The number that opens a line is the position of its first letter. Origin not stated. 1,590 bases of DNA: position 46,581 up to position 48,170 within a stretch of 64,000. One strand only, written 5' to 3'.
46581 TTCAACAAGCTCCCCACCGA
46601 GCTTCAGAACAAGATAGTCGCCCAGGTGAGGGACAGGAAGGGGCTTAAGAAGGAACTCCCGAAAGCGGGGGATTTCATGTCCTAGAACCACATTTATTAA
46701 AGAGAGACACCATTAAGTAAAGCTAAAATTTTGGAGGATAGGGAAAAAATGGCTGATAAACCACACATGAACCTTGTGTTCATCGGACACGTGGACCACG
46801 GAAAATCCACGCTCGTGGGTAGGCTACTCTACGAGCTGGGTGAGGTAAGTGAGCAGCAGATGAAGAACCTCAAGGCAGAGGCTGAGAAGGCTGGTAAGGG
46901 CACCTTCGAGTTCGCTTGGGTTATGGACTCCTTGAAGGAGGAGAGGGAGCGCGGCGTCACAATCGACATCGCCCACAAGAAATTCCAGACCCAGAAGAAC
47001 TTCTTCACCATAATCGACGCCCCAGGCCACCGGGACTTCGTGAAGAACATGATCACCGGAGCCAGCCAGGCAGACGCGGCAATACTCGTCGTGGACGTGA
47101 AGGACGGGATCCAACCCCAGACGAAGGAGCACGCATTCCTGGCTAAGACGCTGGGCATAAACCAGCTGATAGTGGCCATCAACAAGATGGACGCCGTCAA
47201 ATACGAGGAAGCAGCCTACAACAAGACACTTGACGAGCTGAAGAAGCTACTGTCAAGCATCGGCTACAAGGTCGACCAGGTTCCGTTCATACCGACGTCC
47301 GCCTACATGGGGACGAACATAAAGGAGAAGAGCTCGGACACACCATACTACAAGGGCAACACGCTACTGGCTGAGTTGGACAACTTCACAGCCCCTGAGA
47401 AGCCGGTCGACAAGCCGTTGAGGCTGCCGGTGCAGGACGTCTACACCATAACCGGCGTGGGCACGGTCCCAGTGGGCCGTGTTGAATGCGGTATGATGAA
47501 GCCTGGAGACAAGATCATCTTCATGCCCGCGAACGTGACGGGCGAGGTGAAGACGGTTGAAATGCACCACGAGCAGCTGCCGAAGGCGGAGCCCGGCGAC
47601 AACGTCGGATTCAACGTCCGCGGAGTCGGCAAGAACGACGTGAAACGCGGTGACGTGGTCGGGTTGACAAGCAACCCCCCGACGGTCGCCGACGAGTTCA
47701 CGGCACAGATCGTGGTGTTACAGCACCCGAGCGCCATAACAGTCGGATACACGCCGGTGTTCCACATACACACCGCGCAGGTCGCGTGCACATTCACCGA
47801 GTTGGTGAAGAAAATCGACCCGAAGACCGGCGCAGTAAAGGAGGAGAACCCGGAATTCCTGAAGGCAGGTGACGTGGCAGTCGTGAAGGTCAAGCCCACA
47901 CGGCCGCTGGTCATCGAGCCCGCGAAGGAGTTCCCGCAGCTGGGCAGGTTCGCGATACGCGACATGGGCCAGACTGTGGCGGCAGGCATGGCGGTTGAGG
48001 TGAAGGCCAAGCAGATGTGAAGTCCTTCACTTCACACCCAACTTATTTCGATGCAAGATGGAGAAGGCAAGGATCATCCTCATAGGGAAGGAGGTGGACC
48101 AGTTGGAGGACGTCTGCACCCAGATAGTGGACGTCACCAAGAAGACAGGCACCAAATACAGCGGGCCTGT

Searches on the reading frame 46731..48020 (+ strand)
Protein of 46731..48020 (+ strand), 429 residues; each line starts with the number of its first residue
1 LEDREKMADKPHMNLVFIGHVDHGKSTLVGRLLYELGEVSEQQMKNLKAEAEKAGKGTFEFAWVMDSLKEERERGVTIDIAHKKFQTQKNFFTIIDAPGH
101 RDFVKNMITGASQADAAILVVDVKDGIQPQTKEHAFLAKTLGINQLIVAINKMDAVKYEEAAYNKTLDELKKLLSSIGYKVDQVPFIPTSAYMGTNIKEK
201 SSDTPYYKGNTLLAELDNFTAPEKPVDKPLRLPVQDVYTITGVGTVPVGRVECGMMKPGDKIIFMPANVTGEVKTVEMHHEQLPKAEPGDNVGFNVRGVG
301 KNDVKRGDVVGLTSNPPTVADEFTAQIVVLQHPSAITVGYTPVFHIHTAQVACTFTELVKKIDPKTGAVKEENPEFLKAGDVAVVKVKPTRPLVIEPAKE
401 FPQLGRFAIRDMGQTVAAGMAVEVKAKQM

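Call 16: find_encoding_contigs(protein=window:46731-48020:+, flank=10000, max_places=6)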
Protein window:46731-48020:+ (429 aa): no gene with exactly this product is on record in the collection.

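Call 21: find_related_loci(query=window:46749-48020:+, collection=genome_contigs, flank=10000)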
Query window:46749-48020:+ (423 aa) in genome_contigs; peptide patterns used: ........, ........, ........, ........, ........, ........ (x = any residue, [..] = any of these).
599 stretches matched a pattern (row limit reached: there are more); 531 encode a relative of the query (tblastn E <= 1e-3); the best 80 are kept; 80 distinct loci.
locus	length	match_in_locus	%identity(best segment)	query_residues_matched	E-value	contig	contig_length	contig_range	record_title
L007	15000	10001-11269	91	1-423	0e+0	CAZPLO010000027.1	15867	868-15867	MAG TPA_asm: uncultured archaeon isolate binchicken_co17_325 genome assembly, contig: NODE_8769_length_15867_cov_7.44561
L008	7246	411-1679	86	1-423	0e+0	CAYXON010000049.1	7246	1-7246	MAG TPA_asm: uncultured archaeon isolate SRP178699_co1_62 genome assembly, contig: NODE_14797_length_7246_cov_3.626199,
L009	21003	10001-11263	86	1-421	0e+0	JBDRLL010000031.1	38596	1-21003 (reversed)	MAG: Candidatus Altiarchaeota archaeon isolate MEGAHIT-group-1.775 k141_3274066, whole genome shotgun sequence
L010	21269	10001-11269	83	1-423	0e+0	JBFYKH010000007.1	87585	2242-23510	MAG: Candidatus Altiarchaeota archaeon isolate PPR_0001 PPR_0001.fa_k121_251257, whole genome shotgun sequence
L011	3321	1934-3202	83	1-423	0e+0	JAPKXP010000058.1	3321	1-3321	MAG: Candidatus Altiarchaeota archaeon isolate LacPavin_0920_SED5_MAG_52_7 LacPavin_0920_SED5_scaffold_592689, whole gen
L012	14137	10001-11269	83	1-423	0e+0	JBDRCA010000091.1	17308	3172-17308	MAG: Candidatus Altiarchaeota archaeon isolate MEGAHIT-group-1.157 k141_4888867, whole genome shotgun sequence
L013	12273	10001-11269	81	1-423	0e+0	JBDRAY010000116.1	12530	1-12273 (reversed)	MAG: Methanobacteriota archaeon isolate MEGAHIT-group-1.1031 k141_4088227, whole genome shotgun sequence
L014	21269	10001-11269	81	1-423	0e+0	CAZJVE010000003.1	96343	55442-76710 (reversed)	MAG TPA_asm: uncultured archaeon isolate SRP167671_co4_118 genome assembly, contig: NODE_78_length_96343_cov_13.828940,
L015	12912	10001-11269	78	1-423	0e+0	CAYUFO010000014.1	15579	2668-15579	MAG TPA_asm: uncultured archaeon isolate SRP141376_co4_203 genome assembly, contig: NODE_6465_length_15579_cov_4.754638,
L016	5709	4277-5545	78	1-423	0e+0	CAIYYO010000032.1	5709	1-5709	MAG: Euryarchaeota archaeon isolate AlinenSedimentsD2_bin-1345 genome assembly, contig: bin-1345:032/321, whole genome s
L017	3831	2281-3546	78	1-422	0e+0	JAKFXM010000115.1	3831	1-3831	MAG: Methanobacteriota archaeon isolate ND3_Bin_21 ND3_0005654, whole genome shotgun sequence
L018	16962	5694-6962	78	1-423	0e+0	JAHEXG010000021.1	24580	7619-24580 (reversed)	MAG: Candidatus Altiarchaeales archaeon isolate nzgw1 NODE_1845_length_24581_cov_3.779926, whole genome shotgun sequence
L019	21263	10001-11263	80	1-421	0e+0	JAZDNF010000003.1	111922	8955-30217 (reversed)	MAG: Candidatus Altiarchaeota archaeon isolate MEGAHIT-group-0.7 k141_12900638, whole genome shotgun sequence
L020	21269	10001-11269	77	1-423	0e+0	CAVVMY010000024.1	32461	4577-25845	MAG: Candidatus Altiarchaeales archaeon isolate MFD04492.bin.2.19 genome assembly, contig: contig_85976, whole genome sh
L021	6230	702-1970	78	1-423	0e+0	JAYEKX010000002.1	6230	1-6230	MAG: Candidatus Altiarchaeota archaeon isolate MAG126 MAG126_2, whole genome shotgun sequence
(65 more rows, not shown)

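Call 81: search_protein_families(library=padloc, proteins=[L007:12038-12850:+, L007:12834-13157:+], max_evalue=0.001)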
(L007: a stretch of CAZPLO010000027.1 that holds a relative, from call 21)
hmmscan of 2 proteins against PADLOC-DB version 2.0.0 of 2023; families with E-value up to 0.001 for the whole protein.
L007:12038-12850:+ (270 aa): 1 family
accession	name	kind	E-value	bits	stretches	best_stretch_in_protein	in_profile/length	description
PDLC02567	DrmA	-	6.7e-05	18.1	1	126-224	143-241/1750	DrmA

L007:12834-13157:+ (107 aa): 0 families
